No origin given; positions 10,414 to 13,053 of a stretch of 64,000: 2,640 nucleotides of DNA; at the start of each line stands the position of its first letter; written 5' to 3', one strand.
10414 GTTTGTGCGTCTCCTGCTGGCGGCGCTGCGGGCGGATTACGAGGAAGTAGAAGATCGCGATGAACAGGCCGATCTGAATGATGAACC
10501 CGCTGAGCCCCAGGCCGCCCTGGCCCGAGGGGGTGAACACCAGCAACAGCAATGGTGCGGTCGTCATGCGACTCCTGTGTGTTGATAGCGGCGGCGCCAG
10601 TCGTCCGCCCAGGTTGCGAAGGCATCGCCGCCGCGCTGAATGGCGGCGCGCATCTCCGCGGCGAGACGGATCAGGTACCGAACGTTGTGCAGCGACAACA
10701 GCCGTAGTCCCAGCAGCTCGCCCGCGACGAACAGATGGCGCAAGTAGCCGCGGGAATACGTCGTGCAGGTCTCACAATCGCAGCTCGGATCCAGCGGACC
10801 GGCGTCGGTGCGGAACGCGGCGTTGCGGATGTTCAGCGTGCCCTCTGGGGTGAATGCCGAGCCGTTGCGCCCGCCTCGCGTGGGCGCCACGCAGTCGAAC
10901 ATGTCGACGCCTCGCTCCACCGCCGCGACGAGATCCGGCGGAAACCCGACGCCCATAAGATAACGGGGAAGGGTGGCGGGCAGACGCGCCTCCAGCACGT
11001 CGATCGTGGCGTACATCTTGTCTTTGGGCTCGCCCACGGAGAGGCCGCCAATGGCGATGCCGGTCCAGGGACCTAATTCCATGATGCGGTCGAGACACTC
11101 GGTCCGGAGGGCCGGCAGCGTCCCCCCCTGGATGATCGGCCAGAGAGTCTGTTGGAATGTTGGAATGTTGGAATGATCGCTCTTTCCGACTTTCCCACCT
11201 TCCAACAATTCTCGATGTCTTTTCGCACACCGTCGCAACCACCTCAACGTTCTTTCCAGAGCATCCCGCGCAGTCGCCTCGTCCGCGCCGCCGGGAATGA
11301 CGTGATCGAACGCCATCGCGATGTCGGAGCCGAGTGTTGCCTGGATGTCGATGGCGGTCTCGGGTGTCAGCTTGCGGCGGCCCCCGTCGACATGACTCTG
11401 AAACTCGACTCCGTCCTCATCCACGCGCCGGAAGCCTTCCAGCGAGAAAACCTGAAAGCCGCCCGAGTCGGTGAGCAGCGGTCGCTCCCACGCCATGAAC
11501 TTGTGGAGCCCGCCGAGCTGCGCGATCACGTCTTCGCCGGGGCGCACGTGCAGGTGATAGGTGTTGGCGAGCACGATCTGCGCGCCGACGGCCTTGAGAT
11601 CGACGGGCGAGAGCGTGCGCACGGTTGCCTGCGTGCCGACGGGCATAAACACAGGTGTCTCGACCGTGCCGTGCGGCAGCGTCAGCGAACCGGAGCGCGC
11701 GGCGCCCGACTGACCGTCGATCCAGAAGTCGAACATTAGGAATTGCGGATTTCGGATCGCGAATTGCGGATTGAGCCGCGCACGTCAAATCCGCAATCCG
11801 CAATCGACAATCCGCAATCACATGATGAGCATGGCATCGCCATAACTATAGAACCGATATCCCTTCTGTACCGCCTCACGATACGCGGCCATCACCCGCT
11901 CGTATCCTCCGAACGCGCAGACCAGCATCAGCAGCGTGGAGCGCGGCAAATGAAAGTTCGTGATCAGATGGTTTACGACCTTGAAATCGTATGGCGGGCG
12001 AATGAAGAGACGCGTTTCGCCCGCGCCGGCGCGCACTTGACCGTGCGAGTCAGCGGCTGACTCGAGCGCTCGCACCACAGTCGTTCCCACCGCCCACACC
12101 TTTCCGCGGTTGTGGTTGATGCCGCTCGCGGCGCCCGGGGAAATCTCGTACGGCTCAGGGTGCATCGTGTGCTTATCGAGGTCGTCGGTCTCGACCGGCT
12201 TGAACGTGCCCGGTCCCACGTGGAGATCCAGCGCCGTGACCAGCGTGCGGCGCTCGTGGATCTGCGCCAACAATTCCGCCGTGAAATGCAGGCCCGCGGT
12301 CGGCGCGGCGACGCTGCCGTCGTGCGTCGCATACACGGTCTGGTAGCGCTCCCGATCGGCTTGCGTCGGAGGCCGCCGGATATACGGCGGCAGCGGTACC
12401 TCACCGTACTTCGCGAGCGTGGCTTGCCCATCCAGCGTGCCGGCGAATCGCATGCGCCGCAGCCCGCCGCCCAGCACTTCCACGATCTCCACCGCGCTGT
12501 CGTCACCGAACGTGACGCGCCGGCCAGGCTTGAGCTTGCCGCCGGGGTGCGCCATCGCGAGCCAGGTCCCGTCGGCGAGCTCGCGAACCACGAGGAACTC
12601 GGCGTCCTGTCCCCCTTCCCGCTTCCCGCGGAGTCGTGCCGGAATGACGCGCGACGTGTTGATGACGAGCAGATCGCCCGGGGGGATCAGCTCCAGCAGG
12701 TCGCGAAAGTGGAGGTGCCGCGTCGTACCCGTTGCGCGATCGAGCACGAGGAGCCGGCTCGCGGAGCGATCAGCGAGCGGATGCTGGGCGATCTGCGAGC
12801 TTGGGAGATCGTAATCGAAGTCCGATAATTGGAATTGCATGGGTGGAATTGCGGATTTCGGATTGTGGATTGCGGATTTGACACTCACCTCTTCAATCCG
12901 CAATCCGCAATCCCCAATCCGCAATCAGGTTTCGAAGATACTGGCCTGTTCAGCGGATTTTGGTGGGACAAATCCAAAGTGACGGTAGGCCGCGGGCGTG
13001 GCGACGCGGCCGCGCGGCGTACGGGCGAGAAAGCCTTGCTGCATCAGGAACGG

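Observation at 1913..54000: At least 13 arrays of tandem 7-, 8- or 10-nt units (STRR-like) at gene junctions and in-frame inside housekeeping genes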

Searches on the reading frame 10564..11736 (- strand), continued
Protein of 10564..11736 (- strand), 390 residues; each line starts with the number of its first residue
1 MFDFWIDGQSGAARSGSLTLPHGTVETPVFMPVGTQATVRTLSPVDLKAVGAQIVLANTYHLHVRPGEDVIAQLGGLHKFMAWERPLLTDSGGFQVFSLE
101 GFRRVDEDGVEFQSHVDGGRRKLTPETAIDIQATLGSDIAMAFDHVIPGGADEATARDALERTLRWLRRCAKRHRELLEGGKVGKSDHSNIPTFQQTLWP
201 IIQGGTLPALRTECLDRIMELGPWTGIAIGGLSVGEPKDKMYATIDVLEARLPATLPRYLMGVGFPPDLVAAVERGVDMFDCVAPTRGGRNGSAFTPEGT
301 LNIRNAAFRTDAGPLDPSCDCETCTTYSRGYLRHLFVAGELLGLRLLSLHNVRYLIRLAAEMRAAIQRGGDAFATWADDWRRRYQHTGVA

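Call 72: search_solved_structures(query=window:10564-11736:-, show_alignments=1, max_evalue=1e-30)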
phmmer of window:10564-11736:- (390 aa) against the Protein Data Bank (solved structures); distinct sequences matched with E-value up to 1e-30: 50.
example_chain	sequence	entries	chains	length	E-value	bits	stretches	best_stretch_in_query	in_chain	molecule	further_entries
4e2v_A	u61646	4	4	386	3.6e-112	378.3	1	2-384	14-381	Queuine tRNA-ribosyltransferase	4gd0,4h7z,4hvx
2nqz_A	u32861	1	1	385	1.3e-111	376.5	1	2-384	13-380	Queuine tRNA-ribosyltransferase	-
2nso_A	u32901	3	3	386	1.3e-111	376.5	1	2-384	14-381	Queuine tRNA-ribosyltransferase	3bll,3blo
1ozm_A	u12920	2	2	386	1.8e-111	376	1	2-384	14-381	Queuine tRNA-ribosyltransferase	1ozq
4hqv_A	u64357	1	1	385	3.4e-111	375.1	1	2-384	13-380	Queuine tRNA-ribosyltransferase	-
6ygl_A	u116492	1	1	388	3.4e-111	375.1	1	2-384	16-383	Queuine tRNA-ribosyltransferase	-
4gcx_A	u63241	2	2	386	3.4e-111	375.1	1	2-384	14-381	Queuine tRNA-ribosyltransferase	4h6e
1y5v_A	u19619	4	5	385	4.5e-111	374.7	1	2-384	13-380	Queuine tRNA-ribosyltransferase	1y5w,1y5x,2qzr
1enu_A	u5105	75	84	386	4.6e-111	374.6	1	2-384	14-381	TRNA-GUANINE TRANSGLYCOSYLASE | QUEUINE TRNA-RIBOSYLTRANSFERASE | TRNA-GUANINE-TRANSGLYCOSYLASE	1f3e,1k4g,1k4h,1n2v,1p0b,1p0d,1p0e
4kwo_A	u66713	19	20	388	4.7e-111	374.6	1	2-384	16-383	Queuine tRNA-ribosyltransferase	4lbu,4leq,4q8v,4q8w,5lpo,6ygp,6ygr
5n6f_A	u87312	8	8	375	4.7e-111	374.6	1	2-384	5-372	Queuine tRNA-ribosyltransferase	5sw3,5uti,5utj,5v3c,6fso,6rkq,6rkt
5i00_A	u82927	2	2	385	4.8e-111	374.6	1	2-384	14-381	Queuine tRNA-ribosyltransferase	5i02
2oko_A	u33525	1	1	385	1.2e-110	373.3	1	2-384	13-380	Queuine tRNA-ribosyltransferase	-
2pot_A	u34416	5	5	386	1.2e-110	373.3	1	2-384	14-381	Queuine tRNA-ribosyltransferase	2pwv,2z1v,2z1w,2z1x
3hfy_A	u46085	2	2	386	1.2e-110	373.3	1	2-384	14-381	Queuine tRNA-ribosyltransferase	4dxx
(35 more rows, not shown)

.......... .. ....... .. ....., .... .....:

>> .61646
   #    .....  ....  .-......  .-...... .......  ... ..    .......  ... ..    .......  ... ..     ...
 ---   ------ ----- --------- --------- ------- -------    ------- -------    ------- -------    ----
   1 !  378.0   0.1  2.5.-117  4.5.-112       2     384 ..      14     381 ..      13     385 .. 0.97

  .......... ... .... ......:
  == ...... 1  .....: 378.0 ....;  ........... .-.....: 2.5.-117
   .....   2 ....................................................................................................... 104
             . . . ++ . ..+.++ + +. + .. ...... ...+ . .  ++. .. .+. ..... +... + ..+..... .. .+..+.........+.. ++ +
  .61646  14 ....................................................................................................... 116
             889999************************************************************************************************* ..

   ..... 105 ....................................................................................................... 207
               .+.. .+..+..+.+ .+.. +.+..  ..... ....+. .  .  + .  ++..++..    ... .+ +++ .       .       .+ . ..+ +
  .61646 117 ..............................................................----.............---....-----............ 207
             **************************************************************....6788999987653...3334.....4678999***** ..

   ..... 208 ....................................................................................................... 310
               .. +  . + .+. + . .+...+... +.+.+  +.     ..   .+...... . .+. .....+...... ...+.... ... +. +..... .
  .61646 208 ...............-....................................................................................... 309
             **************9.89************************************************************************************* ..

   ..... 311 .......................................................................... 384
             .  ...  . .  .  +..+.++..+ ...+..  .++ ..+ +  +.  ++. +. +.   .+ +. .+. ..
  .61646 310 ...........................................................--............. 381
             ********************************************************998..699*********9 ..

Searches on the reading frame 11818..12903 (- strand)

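Call 7: search_protein_families(library=ncbifam, proteins=[window:11818-12903:-], max_evalue=0.00001)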
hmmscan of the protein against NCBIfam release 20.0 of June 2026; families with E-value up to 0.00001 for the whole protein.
window:11818-12903:- (361 aa): 3 families
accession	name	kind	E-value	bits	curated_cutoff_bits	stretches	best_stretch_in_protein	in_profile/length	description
NF001140.0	PRK00147.1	equivalog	4.1e-132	440.3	324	1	25-361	2-343/346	tRNA preQ1(34) S-adenosylmethionine ribosyltransferase-isomerase QueA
TIGR00113.1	queA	equivalog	1.5e-113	379.3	267.45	1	24-361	2-345/345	tRNA preQ1(34) S-adenosylmethionine ribosyltransferase-isomerase QueA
NF002398.0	PRK01424.1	equivalog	1.6e-78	264.5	588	2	180-360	180-362/366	tRNA preQ1(34) S-adenosylmethionine ribosyltransferase-isomerase QueA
